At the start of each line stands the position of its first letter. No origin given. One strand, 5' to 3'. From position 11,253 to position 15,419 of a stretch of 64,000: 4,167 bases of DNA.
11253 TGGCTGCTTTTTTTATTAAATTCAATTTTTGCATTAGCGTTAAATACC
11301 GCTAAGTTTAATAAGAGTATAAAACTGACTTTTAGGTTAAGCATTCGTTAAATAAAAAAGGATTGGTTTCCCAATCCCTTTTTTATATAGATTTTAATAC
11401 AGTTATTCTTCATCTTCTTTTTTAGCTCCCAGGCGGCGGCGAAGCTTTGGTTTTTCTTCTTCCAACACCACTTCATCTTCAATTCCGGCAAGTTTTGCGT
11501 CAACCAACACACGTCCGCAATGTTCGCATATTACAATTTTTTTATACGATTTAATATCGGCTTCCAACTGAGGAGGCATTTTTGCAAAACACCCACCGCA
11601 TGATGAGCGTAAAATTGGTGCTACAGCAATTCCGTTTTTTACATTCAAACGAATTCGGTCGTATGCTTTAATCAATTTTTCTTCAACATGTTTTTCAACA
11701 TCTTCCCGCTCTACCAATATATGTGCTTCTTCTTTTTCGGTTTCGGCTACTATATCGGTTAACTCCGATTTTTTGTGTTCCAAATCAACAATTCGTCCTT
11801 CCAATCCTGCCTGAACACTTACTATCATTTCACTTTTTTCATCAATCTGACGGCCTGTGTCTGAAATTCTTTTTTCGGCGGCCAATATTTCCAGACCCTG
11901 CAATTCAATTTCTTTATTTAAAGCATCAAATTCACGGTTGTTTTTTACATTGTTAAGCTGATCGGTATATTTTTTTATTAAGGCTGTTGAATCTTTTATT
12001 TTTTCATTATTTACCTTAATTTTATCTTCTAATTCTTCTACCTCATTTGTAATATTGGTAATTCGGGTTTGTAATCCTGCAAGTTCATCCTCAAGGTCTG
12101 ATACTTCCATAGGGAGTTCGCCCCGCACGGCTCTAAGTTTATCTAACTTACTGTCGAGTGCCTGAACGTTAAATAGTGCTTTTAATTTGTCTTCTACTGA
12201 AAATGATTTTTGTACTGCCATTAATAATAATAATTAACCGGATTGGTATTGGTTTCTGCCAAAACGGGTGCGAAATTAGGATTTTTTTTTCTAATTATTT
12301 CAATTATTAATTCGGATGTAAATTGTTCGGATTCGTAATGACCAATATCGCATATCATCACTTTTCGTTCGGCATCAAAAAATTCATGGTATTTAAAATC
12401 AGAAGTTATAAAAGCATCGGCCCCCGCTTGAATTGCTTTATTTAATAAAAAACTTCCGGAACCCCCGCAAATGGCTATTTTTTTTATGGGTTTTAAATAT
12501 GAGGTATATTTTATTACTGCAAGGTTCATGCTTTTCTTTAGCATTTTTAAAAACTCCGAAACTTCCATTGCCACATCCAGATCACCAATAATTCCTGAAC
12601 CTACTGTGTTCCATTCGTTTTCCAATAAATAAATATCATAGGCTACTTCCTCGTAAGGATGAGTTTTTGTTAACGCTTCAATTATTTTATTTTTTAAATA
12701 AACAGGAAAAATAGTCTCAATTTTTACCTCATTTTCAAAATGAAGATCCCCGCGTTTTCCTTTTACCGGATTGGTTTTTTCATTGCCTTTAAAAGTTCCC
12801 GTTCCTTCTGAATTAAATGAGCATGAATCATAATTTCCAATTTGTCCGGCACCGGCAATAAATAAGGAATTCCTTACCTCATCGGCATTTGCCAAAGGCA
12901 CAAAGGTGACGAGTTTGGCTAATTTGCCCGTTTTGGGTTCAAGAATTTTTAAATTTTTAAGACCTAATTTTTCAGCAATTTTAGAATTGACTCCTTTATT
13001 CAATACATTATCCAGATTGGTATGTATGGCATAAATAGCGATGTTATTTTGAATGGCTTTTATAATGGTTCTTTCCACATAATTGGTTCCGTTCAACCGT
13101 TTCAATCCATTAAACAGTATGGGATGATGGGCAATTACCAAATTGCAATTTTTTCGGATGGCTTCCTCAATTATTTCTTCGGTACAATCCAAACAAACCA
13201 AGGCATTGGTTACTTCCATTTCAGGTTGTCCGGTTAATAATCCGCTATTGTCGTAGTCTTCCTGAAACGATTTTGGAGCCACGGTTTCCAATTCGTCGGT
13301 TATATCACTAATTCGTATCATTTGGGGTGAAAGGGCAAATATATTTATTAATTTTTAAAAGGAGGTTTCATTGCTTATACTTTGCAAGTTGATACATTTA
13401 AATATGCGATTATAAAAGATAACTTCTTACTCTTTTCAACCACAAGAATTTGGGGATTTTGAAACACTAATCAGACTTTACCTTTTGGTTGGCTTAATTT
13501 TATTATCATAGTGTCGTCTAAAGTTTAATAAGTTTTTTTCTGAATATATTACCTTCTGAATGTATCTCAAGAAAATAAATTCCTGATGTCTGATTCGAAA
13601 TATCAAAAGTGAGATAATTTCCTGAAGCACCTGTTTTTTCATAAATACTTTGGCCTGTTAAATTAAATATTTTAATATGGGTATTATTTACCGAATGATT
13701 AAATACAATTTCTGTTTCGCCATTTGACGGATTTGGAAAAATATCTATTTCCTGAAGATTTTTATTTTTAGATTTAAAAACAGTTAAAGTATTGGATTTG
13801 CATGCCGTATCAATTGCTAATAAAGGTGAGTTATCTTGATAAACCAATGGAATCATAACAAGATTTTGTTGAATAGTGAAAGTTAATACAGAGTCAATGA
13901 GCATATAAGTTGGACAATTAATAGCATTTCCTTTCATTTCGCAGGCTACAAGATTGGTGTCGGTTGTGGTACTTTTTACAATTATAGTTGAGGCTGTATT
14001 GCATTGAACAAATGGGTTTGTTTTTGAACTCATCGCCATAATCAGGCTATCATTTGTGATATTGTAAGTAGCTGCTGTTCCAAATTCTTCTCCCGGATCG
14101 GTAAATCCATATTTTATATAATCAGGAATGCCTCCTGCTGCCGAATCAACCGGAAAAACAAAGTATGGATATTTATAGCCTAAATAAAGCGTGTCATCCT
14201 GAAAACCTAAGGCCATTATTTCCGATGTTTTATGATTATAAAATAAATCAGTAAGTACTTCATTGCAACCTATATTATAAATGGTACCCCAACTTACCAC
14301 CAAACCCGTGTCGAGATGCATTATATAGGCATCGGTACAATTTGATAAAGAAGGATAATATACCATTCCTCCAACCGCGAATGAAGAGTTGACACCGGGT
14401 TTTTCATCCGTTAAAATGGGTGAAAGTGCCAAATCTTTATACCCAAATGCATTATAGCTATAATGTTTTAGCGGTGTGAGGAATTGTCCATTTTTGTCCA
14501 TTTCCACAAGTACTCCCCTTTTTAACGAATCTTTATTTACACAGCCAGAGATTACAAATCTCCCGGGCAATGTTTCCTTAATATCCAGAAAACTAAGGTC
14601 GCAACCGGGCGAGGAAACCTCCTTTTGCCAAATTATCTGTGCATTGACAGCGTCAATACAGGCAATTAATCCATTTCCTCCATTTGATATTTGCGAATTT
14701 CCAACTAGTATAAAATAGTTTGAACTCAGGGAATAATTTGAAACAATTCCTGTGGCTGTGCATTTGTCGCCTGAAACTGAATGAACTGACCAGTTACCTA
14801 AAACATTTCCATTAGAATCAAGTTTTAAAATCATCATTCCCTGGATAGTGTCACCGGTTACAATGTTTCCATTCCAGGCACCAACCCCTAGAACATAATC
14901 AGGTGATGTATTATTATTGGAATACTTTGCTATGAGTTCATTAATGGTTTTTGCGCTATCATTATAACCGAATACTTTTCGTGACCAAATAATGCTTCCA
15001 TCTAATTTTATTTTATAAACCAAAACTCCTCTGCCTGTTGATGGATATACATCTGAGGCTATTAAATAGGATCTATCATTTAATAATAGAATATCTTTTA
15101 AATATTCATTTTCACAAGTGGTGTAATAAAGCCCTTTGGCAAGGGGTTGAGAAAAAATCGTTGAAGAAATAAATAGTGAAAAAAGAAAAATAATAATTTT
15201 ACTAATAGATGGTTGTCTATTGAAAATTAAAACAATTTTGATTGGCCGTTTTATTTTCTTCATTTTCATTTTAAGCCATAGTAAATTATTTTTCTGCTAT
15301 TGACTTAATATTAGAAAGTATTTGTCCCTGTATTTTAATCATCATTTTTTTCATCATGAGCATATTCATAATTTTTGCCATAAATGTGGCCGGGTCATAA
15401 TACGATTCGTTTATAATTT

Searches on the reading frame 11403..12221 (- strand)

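Call 13: search_protein_families(library=ncbifam, proteins=[window:11403-12221:-], max_evalue=0.01)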
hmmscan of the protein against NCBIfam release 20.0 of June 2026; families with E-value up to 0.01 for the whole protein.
window:11403-12221:- (272 aa): 11 families
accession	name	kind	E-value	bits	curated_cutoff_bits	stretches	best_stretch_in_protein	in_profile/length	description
NF047363.1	Zn_ribbon_CdsZ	equivalog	6.9e-31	107.6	275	1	10-252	2-243/251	zinc ribbon domain regulatory protein CdsZ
NF045487.1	ASRP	equivalog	1.8e-08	33.4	300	1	3-181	104-284/593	archaea-specific SMC-related protein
TIGR02168.1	SMC_prok_B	equivalog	7e-07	27.4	567.35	1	19-181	730-893/1181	chromosome segregation protein SMC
TIGR04523.1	Mplasa_alph_rch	subfamily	2.4e-06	25.8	270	1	22-200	491-660/745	helix-rich protein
TIGR02169.1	SMC_prok_A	equivalog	4.4e-06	24.7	729.4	1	18-182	683-839/1165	chromosome segregation protein SMC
NF003034.1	PRK03918.1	equivalog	9.4e-06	23.9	700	1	11-189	280-459/878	DNA double-strand break repair ATPase Rad50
NF041034.1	Rad50_Sulf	equivalog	0.00081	17.4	1000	1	20-180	467-628/872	DNA double-strand break repair ATPase Rad50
NF038218.1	IcmG_DotF_IVB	equivalog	0.00082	19.1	200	1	18-86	118-186/266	type IVB secretion system protein IcmG/DotF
TIGR03112.1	6_pyr_pter_rel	hypoth_equivalog_domain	0.0049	17.1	69.35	0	148-240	20-111/113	6-pyruvoyl tetrahydropterin synthase-related domain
TIGR01843.1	type_I_hlyD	subfamily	0.0052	15.8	208.65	1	22-134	127-240/422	HlyD family type I secretion periplasmic adaptor subunit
TIGR02231.1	TIGR02231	subfamily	0.0082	14.9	112.6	1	45-168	71-195/524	mucoidy inhibitor MuiA family protein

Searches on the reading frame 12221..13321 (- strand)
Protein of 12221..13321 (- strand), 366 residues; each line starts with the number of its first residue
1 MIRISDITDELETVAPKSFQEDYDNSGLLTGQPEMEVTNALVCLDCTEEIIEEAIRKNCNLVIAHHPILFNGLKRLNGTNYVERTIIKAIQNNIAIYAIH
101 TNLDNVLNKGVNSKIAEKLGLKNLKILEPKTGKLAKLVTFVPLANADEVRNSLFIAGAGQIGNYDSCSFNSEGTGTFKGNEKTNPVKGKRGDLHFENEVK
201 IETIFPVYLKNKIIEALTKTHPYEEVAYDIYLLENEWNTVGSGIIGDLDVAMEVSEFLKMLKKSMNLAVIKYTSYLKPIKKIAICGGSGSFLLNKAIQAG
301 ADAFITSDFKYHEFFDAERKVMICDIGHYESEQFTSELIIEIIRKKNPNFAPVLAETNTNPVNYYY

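Call 13: search_protein_families(library=ncbifam, proteins=[window:12221-13321:-], max_evalue=0.01)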
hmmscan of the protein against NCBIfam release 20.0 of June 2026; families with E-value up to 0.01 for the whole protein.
window:12221-13321:- (366 aa): 2 families
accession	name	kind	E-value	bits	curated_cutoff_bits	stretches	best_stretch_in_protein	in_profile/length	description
TIGR00486.1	YbgI_SA1388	equivalog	1.7e-54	185.2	130.55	1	3-360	2-249/250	Nif3-like dinuclear metal center hexameric protein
NF008064.0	PRK10799.1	equivalog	3.3e-13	50.1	414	2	21-145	20-144/247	type 2 GTP cyclohydrolase I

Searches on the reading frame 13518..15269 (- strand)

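Call 13: search_protein_families(library=ncbifam, proteins=[window:13518-15269:-], max_evalue=0.01)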
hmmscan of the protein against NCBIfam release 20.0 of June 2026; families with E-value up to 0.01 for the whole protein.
window:13518-15269:- (583 aa): 4 families
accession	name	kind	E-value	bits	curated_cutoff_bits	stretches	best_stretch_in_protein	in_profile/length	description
TIGR04183.1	Por_Secre_tail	domain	8.4e-14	51.3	23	1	510-582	1-71/72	T9SS type A sorting domain-containing protein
NF038113.1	T9SSA_dep_M36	equivalog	5.8e-12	44.6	885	1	493-581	779-867/869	T9SS-dependent M36 family metallopeptidase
NF033707.1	T9SS_sortase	equivalog_domain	0.00073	17.3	420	1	493-547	984-1042/1095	type IX secretion system sortase PorU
NF033708.1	T9SS_Cterm_ChiA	domain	0.0012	18.7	40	1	531-581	3-54/55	T9SS sorting signal type C domain-containing protein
